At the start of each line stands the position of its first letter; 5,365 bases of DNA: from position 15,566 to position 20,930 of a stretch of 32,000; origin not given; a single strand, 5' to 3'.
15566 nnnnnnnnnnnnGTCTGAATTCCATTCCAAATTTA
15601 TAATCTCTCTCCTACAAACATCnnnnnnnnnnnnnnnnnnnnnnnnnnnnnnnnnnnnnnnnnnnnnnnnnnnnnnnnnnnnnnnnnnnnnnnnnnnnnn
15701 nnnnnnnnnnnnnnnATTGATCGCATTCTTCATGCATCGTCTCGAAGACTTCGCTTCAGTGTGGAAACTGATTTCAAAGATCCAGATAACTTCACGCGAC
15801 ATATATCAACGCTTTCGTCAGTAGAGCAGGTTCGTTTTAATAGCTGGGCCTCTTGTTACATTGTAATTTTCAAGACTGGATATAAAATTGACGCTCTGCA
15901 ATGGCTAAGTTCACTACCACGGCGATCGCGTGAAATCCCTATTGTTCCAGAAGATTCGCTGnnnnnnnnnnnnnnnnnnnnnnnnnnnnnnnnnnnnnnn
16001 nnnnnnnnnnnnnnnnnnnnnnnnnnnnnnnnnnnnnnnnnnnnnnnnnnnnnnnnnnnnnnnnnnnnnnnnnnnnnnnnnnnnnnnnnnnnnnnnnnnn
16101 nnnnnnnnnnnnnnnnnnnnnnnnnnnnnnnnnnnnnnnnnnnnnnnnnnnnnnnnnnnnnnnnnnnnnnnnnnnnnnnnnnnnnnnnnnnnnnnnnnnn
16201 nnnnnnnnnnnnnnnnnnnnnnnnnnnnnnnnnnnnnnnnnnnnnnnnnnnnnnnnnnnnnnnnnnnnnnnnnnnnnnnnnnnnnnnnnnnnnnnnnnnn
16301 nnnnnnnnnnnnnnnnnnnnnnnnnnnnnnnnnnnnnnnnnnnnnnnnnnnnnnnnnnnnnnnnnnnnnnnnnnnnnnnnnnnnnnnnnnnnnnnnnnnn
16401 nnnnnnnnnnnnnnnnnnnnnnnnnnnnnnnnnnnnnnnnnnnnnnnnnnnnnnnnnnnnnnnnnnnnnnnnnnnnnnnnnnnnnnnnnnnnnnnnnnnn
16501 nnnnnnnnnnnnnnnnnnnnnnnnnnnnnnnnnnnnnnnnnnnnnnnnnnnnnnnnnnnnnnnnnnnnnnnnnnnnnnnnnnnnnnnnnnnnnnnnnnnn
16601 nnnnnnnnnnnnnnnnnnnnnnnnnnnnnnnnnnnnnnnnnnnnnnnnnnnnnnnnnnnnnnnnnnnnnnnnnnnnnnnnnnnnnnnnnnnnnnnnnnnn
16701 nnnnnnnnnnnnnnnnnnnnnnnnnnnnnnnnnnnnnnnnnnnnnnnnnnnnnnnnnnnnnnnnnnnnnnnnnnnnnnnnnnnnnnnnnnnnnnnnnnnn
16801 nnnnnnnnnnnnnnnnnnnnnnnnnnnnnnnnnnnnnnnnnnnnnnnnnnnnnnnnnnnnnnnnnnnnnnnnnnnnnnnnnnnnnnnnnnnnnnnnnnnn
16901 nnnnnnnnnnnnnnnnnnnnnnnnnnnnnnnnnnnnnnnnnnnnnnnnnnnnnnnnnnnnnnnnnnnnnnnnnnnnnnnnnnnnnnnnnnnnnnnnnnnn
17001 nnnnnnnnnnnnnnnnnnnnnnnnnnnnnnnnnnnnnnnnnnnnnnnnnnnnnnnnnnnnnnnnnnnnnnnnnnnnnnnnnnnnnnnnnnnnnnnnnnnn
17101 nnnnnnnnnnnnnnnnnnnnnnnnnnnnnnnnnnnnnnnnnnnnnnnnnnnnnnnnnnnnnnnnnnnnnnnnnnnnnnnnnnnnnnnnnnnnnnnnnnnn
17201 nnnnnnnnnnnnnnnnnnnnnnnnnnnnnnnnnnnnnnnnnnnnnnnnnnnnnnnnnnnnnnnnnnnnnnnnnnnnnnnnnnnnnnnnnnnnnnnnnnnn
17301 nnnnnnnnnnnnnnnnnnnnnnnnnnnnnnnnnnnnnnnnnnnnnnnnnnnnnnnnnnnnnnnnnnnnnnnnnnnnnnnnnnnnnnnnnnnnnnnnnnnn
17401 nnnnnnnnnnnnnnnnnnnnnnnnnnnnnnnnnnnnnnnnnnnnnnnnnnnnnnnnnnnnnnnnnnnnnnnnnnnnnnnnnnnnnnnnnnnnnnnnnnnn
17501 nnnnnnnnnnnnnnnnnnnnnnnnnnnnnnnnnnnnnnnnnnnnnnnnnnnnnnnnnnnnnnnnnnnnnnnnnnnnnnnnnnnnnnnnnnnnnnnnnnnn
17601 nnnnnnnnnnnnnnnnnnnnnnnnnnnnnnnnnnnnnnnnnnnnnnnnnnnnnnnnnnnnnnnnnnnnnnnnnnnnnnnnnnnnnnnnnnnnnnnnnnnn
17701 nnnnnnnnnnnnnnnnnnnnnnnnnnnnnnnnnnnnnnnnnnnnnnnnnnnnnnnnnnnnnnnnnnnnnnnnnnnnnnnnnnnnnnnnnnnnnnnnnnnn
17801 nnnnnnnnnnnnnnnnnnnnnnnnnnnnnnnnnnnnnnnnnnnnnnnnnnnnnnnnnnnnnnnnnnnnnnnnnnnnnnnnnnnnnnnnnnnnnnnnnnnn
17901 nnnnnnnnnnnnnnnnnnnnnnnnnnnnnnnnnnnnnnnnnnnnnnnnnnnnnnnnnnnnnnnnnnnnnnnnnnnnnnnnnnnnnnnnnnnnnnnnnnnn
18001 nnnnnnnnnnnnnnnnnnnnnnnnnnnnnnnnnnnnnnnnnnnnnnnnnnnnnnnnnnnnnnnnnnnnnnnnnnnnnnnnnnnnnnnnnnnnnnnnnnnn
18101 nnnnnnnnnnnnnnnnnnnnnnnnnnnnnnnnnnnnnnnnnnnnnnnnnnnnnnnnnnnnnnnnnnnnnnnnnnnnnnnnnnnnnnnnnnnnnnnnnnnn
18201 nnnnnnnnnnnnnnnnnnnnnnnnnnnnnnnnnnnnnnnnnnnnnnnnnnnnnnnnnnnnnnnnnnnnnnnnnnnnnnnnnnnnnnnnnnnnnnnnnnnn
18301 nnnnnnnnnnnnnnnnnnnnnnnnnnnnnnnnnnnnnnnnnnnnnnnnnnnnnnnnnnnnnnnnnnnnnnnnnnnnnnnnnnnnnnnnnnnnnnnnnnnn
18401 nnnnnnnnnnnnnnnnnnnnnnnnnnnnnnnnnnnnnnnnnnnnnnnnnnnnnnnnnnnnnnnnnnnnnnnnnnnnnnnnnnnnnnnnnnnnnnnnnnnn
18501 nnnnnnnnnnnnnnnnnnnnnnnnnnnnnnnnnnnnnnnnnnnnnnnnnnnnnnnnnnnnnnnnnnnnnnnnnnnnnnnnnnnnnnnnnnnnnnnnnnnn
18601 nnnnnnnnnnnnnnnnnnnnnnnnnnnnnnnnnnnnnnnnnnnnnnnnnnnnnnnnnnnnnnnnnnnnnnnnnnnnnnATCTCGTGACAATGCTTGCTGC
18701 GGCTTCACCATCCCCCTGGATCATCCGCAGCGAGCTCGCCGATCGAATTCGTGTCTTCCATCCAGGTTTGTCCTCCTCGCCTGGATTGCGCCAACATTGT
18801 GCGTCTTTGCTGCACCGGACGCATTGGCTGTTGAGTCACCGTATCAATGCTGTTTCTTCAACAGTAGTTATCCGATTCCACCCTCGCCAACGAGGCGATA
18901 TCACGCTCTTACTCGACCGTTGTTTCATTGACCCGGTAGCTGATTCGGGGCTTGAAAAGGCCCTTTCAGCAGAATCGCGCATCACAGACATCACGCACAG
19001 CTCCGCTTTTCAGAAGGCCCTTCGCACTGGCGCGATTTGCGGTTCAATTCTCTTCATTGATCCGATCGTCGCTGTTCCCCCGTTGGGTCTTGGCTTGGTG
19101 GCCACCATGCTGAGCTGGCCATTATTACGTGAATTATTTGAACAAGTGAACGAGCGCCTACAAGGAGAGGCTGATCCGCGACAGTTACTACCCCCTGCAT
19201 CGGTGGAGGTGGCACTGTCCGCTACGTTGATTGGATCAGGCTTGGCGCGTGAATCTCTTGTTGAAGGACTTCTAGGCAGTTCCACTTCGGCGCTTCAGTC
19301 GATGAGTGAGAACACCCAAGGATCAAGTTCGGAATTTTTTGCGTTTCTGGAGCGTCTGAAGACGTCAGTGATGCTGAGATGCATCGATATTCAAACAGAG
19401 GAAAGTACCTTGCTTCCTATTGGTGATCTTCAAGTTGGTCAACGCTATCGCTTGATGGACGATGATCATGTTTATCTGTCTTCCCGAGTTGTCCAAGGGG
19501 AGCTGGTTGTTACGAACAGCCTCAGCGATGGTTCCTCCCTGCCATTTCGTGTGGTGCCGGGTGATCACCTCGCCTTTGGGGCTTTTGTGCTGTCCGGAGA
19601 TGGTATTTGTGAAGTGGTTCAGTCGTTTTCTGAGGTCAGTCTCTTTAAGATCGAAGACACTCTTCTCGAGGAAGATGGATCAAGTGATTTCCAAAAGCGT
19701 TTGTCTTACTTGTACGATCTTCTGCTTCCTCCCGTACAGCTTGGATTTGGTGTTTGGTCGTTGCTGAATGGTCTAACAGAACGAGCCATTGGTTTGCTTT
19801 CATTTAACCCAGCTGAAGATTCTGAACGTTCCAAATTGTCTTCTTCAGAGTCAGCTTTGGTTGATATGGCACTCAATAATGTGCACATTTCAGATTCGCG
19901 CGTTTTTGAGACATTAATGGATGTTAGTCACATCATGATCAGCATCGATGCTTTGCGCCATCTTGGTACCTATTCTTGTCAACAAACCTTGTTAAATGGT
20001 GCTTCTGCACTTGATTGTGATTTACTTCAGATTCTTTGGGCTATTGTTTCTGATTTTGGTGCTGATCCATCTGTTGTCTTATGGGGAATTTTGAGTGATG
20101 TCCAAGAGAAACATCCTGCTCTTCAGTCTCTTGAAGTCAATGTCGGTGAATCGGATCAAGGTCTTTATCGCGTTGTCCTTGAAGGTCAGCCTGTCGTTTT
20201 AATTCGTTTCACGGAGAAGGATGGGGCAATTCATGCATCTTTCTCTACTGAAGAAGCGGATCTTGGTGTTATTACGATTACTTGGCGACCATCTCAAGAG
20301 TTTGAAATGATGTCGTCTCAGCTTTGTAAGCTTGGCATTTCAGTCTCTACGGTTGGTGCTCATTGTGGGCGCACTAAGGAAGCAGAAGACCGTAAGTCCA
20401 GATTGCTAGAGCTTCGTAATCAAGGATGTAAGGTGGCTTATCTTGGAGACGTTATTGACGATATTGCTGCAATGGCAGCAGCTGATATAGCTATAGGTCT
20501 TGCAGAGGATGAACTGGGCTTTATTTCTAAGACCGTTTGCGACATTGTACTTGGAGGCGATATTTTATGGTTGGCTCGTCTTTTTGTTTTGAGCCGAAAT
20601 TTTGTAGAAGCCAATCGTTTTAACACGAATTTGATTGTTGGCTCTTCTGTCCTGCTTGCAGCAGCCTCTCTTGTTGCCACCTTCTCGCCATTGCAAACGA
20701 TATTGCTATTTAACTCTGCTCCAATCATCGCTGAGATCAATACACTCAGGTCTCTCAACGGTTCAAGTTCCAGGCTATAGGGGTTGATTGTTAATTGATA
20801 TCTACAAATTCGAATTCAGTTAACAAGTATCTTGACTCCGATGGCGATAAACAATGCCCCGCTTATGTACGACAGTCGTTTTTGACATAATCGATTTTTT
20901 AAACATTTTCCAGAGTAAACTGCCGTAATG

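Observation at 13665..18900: Four separate proteins open with the same cysteine-free, arginine-rich HMA-like (CoBaHMA/HMA2-like) domain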

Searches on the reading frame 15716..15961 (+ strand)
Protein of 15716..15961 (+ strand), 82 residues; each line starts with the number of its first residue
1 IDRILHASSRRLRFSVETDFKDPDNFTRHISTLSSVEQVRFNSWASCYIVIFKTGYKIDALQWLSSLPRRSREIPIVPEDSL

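Call 77: search_protein_representatives(alignment_id=A7)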
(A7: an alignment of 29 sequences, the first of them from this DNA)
Query: 29 sequences, 82 profile positions. Proteins with E-value up to 0.001 (for the whole library): 198; up to 1e-10: 27; up to 1e-30: 0. The best 150 are listed.
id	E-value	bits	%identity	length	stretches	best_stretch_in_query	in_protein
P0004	3.1e-20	87.9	-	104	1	2-82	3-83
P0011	8.4e-19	83.3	-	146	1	1-82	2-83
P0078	7.1e-18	80.3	-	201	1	2-81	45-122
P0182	2.8e-17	78.4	-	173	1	1-82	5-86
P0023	1.0e-16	76.6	-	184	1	1-82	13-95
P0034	2.6e-16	75.3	-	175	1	1-81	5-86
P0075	7.8e-16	73.8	-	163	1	2-82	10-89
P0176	6.7e-15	70.8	-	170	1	2-82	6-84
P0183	8.8e-15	70.4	-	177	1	1-81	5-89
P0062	1.4e-14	69.8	-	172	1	1-81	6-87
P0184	4.7e-14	68.1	-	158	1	2-81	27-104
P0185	2.3e-13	65.9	-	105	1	1-64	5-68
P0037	3.2e-13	65.4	-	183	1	1-82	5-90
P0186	8.9e-13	64.0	-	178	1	2-71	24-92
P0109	1.1e-12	63.8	-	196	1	2-80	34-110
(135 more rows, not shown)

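Call 79: search_protein_families(library=pfam, alignment_id=A8, max_evalue=0.001)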
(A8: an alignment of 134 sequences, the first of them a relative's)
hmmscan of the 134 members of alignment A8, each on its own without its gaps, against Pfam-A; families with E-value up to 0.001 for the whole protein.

A. member 1, P0182 (173 aa): 0 families

B. families by the number of members that match (of 134 scanned): 16 families
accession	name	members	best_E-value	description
PF19991.5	HMA_2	92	7.2e-22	Heavy metal associated domain 2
PF00403.32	HMA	33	4.4e-11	Heavy-metal-associated domain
PF04304.18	DUF454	7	3.7e-06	Protein of unknown function (DUF454)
PF00122.25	E1-E2_ATPase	4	6.5e-38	E1-E2 ATPase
PF00702.32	Hydrolase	4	4.5e-32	haloacid dehalogenase-like hydrolase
PF08282.18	Hydrolase_3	2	2.4e-07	haloacid dehalogenase-like hydrolase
PF12710.13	HAD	2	0.00018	haloacid dehalogenase-like hydrolase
PF00781.29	DAGK_cat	1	6.2e-32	Diacylglycerol kinase catalytic domain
PF19279.4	YegS_C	1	1.6e-18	YegS C-terminal NAD kinase beta sandwich-like domain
PF13291.12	ACT_4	1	3.5e-14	ACT domain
PF01513.26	NAD_kinase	1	2.4e-07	ATP-NAD kinase N-terminal domain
PF01842.31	ACT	1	6.7e-06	ACT domain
PF22629.2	ACT_AHAS_ss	1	2.2e-05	AHAS small subunit-like ACT domain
PF02682.21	CT_C_D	1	3.9e-05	Carboxyltransferase domain, subdomain C and D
PF14706.11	Tnp_DNA_bind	1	0.00018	Transposase DNA-binding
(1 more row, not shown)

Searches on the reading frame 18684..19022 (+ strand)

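Call 5: search_protein_families(library=pfam, proteins=[window:18684-19022:+], max_evalue=10)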
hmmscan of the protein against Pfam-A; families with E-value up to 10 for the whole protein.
seq(113 aa): 2 families
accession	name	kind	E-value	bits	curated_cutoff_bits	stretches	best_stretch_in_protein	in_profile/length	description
PF19991.5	HMA_2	-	0.0094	16.3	30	1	14-69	10-65/154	Heavy metal associated domain 2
PF10712.14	NAD-GH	-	0.09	11.7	22.8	1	28-110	447-523/576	NAD-specific glutamate dehydrogenase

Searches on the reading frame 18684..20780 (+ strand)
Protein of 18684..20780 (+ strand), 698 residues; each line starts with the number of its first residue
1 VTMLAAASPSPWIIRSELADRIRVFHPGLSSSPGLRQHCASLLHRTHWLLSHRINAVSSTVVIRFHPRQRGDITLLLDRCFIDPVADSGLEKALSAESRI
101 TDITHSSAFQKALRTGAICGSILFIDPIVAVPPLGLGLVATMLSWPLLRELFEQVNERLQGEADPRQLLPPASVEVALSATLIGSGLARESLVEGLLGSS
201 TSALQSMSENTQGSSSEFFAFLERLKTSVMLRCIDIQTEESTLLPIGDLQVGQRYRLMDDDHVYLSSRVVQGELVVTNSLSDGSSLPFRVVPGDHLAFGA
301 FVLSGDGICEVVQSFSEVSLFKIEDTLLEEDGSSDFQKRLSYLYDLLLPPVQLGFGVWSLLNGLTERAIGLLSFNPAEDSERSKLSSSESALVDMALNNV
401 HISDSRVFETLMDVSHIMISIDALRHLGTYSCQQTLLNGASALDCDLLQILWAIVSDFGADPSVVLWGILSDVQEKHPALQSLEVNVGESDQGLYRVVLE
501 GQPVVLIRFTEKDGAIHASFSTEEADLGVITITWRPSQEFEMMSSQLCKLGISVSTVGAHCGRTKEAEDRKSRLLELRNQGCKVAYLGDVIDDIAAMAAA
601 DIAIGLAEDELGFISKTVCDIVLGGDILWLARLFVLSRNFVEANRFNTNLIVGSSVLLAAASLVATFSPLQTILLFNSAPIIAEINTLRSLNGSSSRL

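Call 3: search_protein_families(library=pfam, proteins=[window:18684-20780:+], max_evalue=0.1)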
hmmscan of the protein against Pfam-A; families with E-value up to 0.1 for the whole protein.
window:18684-20780:+ (698 aa): 1 family
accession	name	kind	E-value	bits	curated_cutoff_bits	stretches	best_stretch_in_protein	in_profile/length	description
PF00122.25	E1-E2_ATPase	-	5.9e-07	29.6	28.1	1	243-360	17-135/181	E1-E2 ATPase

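Call 7: search_protein_families(library=ncbifam, proteins=[window:18684-20780:+], max_evalue=0.01)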
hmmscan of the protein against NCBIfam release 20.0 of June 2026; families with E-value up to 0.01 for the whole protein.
window:18684-20780:+ (698 aa): 7 families
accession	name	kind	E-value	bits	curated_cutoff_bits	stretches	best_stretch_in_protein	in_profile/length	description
TIGR01512.1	ATPase-IB2_Cd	subfamily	2.7e-09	36.3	313.5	1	579-691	381-493/494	cadmium family heavy metal-translocating P-type ATPase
TIGR01525.1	ATPase-IB_hvy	subfamily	3.6e-08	32.7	346.25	1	573-686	442-556/560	heavy metal translocating P-type ATPase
NF007952.0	PRK10671.1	equivalog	2.8e-06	25.8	1316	0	239-306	335-402/838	copper-exporting P-type ATPase CopA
TIGR01511.1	ATPase-IB1_Cu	subfamily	3.7e-06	26.1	397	0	581-652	428-497/542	copper-translocating P-type ATPase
TIGR01524.1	ATPase-IIIB_Mg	equivalog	0.00049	18.1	610.75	1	570-668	590-681/867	magnesium-translocating P-type ATPase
TIGR01494.1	ATPase_P-type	subfamily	0.00056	18.5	62.3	1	574-665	377-463/478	HAD-IC family P-type ATPase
NF011702.0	PRK15122.1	subfamily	0.0011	17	975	1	567-624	626-682/907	magnesium-translocating P-type ATPase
